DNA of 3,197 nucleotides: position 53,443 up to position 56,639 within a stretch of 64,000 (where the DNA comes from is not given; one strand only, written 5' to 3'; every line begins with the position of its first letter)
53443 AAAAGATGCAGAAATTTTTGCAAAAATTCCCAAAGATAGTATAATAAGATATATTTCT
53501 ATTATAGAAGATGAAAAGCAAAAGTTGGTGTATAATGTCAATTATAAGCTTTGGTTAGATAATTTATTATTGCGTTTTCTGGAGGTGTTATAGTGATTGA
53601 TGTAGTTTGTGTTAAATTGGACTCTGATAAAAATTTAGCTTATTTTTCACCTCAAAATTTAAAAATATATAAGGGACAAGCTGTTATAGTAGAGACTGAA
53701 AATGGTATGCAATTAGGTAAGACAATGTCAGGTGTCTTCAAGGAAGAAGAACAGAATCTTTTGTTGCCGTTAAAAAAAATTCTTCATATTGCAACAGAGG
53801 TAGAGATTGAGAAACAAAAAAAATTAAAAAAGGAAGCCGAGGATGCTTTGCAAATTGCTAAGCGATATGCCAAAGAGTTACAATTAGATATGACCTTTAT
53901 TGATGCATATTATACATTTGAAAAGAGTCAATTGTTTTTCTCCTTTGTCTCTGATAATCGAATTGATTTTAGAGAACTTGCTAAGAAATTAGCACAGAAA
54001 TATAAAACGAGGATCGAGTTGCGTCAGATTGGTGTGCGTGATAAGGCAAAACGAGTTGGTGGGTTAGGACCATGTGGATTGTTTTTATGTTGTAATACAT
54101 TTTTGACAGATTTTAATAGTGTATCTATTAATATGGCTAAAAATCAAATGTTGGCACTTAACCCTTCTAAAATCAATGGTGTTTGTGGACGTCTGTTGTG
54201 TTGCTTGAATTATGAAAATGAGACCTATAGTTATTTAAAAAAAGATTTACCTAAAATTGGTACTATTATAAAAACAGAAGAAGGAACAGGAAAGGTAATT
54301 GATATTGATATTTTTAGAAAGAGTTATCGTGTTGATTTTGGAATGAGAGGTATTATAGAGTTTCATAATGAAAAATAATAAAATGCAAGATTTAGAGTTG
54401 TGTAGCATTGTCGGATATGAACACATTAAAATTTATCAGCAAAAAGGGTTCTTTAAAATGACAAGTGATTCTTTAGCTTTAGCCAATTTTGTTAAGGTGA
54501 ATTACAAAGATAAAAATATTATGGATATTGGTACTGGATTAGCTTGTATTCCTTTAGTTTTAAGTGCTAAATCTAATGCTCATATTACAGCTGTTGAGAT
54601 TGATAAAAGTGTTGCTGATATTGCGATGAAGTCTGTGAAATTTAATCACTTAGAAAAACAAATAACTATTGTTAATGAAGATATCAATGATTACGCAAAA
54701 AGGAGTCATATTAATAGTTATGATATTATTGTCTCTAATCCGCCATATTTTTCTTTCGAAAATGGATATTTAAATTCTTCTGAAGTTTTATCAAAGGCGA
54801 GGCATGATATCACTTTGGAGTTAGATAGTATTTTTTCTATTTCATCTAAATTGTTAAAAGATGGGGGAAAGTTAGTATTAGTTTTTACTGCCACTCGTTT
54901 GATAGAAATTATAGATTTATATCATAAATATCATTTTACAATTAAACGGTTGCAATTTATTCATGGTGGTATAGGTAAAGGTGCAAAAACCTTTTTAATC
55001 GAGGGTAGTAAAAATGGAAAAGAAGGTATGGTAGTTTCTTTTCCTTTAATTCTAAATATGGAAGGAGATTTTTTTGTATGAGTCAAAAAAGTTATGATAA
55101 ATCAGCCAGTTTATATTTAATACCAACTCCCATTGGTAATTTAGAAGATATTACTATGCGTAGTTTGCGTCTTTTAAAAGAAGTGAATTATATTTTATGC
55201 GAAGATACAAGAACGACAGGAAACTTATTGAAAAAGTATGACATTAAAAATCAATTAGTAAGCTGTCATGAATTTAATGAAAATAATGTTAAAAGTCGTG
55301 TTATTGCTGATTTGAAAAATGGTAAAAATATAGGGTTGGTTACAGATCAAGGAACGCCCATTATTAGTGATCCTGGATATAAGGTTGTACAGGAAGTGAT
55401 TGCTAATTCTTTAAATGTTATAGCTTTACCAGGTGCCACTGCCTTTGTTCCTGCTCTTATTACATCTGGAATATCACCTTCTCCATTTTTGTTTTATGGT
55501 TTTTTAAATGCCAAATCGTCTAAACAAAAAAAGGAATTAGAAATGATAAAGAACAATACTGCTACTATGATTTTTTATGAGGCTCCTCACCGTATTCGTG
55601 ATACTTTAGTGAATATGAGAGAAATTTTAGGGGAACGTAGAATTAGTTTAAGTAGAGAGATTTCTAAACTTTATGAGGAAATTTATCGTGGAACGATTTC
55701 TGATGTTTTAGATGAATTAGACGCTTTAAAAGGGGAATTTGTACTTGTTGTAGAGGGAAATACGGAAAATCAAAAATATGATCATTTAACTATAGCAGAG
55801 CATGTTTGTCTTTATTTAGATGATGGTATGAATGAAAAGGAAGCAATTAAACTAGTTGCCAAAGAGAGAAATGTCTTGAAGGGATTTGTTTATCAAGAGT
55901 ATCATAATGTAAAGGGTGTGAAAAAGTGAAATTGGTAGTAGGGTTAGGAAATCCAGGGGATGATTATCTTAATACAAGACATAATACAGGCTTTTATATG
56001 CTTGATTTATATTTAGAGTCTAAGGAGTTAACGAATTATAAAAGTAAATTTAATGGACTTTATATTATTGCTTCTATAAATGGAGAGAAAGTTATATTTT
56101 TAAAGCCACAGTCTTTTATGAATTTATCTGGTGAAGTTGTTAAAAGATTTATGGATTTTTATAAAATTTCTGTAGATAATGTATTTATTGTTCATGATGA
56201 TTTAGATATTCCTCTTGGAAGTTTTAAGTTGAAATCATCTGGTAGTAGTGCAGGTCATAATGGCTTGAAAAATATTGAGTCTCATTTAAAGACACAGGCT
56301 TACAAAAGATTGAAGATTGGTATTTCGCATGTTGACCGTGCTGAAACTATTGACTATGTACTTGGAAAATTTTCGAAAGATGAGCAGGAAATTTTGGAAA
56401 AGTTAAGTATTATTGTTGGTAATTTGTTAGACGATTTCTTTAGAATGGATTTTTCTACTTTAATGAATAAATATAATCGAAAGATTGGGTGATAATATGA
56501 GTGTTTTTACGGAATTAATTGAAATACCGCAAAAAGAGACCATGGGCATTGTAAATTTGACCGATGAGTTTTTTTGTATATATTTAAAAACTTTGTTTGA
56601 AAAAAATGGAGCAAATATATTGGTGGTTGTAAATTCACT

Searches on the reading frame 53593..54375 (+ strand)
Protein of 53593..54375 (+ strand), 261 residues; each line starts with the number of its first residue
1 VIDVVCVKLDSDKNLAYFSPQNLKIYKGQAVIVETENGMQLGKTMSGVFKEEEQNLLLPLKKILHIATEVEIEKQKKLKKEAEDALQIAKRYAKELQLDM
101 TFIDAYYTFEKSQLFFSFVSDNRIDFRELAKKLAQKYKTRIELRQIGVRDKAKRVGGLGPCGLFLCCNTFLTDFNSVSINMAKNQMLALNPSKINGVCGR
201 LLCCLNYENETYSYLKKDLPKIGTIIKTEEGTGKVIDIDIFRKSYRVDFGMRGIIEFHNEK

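Call 32: search_protein_families(library=pfam, proteins=[window:53593-54375:+], max_evalue=0.00001)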
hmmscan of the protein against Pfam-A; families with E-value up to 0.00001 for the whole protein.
window:53593-54375:+ (261 aa): 1 family
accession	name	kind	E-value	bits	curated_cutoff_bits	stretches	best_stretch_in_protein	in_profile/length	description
PF04468.17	PSP1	-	2.4e-26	92.3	27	1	61-146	1-86/86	PSP1 C-terminal conserved region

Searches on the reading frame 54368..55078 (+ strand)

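Call 32: search_protein_families(library=pfam, proteins=[window:54368-55078:+], max_evalue=0.00001)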
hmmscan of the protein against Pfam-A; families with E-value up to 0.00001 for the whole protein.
window:54368-55078:+ (237 aa): 3 families
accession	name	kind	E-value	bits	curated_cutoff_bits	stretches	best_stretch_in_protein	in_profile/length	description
PF05175.20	MTS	-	3.5e-11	43.5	23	1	35-173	20-140/170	Methyltransferase small domain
PF05971.18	Methyltransf_10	-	3.8e-06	26.9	23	1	47-131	102-191/299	RNA methyltransferase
PF06325.19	PrmA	-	7.3e-06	26.1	22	0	36-124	150-233/296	Ribosomal protein L11 methyltransferase (PrmA)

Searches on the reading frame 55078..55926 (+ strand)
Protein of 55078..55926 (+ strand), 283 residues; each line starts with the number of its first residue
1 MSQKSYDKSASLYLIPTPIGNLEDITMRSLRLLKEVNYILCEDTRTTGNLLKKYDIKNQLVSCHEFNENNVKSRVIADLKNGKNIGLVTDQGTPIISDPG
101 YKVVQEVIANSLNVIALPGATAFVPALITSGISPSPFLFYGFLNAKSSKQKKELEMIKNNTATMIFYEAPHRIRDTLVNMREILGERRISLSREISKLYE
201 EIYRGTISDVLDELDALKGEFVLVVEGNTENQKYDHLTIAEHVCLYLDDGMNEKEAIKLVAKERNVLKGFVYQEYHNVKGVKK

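Call 32: search_protein_families(library=pfam, proteins=[window:55078-55926:+], max_evalue=0.00001)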
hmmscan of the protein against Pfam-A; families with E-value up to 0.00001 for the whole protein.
window:55078-55926:+ (283 aa): 1 family
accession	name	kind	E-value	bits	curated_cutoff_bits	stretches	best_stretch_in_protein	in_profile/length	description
PF00590.25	TP_methylase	-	8.9e-28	98.1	27.8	1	12-210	2-211/212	Tetrapyrrole (Corrin/Porphyrin) Methylases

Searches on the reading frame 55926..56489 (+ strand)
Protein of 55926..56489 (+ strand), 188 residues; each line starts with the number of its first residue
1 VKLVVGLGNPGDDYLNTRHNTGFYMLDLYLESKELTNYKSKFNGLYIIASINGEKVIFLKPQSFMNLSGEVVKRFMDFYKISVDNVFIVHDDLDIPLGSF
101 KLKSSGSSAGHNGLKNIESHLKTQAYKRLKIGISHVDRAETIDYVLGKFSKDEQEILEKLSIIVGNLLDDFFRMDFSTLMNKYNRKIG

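Call 32: search_protein_families(library=pfam, proteins=[window:55926-56489:+], max_evalue=0.00001)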
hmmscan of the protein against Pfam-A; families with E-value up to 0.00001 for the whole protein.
window:55926-56489:+ (188 aa): 1 family
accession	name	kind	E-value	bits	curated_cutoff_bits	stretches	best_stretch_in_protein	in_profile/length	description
PF01195.25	Pept_tRNA_hydro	-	7e-61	205.7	27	1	3-184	1-183/183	Peptidyl-tRNA hydrolase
